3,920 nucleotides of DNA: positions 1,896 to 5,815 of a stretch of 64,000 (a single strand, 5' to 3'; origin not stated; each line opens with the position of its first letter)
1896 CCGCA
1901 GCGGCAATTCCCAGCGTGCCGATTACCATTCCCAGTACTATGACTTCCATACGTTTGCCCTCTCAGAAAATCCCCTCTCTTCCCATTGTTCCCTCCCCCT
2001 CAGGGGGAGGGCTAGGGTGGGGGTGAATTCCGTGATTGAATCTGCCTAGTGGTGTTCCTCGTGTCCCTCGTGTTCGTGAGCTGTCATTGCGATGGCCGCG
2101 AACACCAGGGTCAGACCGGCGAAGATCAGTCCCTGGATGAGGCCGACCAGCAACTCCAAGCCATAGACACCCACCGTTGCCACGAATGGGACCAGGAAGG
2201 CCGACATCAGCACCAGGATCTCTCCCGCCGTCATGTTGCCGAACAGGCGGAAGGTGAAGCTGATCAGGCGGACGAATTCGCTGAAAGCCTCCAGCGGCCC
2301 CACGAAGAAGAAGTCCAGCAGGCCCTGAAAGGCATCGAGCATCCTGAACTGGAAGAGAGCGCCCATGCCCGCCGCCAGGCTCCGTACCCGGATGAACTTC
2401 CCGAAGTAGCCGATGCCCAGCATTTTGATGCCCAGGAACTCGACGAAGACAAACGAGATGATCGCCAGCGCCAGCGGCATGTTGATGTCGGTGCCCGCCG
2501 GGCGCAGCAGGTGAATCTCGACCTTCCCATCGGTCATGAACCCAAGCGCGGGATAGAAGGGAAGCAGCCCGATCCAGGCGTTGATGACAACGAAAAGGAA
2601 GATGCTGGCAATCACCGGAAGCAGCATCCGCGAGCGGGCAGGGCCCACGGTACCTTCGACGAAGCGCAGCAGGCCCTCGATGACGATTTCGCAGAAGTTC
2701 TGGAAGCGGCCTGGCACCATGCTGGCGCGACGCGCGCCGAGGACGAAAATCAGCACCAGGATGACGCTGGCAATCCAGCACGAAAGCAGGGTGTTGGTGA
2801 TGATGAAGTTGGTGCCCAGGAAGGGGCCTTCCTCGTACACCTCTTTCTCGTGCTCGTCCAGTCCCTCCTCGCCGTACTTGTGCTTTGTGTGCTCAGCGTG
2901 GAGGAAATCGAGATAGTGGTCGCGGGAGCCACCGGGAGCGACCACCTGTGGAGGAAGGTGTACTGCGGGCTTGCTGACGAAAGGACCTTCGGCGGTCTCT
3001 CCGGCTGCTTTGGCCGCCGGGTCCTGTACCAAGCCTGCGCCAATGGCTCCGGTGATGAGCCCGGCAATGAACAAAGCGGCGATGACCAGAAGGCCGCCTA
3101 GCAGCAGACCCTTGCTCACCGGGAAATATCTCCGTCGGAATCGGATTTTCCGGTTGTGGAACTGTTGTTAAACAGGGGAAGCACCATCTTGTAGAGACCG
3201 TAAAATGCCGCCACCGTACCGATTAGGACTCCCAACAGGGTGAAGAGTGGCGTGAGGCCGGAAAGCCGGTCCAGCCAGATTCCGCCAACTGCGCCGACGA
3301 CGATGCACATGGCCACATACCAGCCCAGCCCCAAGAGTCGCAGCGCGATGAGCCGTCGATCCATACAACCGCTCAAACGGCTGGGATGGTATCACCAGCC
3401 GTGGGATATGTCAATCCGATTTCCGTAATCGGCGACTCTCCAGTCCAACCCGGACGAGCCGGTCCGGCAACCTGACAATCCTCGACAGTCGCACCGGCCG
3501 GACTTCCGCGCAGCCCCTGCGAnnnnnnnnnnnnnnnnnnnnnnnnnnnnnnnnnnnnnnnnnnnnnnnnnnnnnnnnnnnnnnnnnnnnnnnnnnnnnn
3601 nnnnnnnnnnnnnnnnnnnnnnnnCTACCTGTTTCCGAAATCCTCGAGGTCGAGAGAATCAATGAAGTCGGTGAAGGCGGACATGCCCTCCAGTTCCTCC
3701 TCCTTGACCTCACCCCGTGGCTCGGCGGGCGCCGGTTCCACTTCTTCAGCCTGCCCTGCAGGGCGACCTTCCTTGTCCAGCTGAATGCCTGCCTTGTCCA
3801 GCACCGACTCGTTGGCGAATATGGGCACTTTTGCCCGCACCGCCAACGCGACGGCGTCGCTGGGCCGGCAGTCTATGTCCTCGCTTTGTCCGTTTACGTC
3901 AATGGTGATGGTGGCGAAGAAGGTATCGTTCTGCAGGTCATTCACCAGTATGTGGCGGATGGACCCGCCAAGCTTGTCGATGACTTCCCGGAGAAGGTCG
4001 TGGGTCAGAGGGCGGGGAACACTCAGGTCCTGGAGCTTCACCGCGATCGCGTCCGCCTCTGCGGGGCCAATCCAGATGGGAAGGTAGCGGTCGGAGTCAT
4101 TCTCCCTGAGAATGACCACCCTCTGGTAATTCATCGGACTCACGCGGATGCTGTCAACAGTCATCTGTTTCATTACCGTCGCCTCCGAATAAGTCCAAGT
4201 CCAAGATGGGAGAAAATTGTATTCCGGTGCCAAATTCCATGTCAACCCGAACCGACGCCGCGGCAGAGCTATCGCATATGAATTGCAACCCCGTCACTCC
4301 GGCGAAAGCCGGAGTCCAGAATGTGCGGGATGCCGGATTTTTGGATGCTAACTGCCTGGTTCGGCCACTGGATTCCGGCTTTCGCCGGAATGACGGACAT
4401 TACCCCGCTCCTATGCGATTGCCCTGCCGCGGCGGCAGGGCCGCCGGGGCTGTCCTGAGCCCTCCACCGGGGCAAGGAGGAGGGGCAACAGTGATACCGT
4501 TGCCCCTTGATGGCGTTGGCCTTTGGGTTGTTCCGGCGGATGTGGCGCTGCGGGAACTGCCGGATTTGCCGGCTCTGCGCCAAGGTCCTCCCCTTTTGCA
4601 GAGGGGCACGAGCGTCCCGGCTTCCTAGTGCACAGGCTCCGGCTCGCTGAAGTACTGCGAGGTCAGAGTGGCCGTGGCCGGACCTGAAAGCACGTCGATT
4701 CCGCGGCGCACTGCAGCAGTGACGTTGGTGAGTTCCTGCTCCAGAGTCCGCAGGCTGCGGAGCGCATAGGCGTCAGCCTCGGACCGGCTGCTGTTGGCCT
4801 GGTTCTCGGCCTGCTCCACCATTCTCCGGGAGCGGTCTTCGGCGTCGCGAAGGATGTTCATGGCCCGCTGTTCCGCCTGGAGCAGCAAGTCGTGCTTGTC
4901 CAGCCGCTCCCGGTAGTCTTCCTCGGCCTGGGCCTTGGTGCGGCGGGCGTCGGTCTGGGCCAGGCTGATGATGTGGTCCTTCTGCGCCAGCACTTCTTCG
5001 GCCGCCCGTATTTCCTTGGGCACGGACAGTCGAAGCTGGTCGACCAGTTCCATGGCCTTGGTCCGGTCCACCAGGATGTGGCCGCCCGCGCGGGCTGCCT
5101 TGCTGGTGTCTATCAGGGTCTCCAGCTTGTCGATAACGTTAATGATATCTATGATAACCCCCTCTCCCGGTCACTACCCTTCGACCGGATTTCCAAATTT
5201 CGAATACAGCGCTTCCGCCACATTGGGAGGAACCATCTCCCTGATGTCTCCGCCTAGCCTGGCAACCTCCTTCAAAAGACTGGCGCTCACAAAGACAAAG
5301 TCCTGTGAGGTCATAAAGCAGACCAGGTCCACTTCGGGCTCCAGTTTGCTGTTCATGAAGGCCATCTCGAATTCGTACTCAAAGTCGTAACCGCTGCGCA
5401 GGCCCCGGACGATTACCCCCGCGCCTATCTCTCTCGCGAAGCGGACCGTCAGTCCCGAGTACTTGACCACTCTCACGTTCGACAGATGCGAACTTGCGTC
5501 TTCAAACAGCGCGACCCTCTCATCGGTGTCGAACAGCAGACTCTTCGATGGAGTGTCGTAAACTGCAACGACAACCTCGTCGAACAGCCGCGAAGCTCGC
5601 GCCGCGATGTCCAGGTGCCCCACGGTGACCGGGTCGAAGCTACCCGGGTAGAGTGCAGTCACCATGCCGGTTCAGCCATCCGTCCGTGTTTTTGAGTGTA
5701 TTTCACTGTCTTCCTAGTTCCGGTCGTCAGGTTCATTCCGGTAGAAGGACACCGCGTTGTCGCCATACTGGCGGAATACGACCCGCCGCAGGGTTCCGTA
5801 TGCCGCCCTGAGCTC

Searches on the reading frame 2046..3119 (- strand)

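Call 84: search_protein_families(library=pfam, proteins=[window:2046-3119:-], max_evalue=0.01)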
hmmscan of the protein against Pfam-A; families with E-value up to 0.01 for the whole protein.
window:2046-3119:- (357 aa): 1 family
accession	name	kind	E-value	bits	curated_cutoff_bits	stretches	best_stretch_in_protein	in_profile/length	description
PF00119.25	ATP-synt_A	-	1.2e-34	120.6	33.9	1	112-341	2-216/217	ATP synthase A chain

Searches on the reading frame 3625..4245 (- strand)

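Call 84: search_protein_families(library=pfam, proteins=[window:3625-4245:-], max_evalue=0.01)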
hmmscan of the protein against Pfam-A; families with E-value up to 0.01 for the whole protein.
window:3625-4245:- (206 aa): 1 family
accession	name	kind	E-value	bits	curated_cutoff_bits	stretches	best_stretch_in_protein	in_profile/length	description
PF02577.19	BFN_dom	-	1e-40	138.5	27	1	44-156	1-111/112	Bifunctional nuclease domain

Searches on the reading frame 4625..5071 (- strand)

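Call 84: search_protein_families(library=pfam, proteins=[window:4625-5071:-], max_evalue=0.01)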
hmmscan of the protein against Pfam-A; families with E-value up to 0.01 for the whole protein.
window:4625-5071:- (148 aa): 1 family
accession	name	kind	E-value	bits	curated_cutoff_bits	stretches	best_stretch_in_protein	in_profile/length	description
PF00430.23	ATP-synt_B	-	0.0088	16.6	28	0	27-129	27-123/132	ATP synthase B/B' CF(0)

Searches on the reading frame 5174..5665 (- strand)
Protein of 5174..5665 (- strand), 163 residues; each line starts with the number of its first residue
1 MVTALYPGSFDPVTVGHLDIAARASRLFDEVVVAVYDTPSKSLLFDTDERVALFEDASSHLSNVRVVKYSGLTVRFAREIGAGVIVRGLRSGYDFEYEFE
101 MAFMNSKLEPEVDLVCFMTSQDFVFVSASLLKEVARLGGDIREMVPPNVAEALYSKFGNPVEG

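Call 84: search_protein_families(library=pfam, proteins=[window:5174-5665:-], max_evalue=0.01)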
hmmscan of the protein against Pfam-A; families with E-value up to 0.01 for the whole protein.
window:5174-5665:- (163 aa): 2 families
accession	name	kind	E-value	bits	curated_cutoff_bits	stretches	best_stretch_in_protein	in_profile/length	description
PF01467.32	CTP_transf_like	-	4.5e-23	82.4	21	1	5-133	1-132/133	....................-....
PF08218.17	Citrate_ly_lig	-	0.0059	16.7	20.9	0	11-70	9-66/182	Citrate lyase ligase C-terminal domain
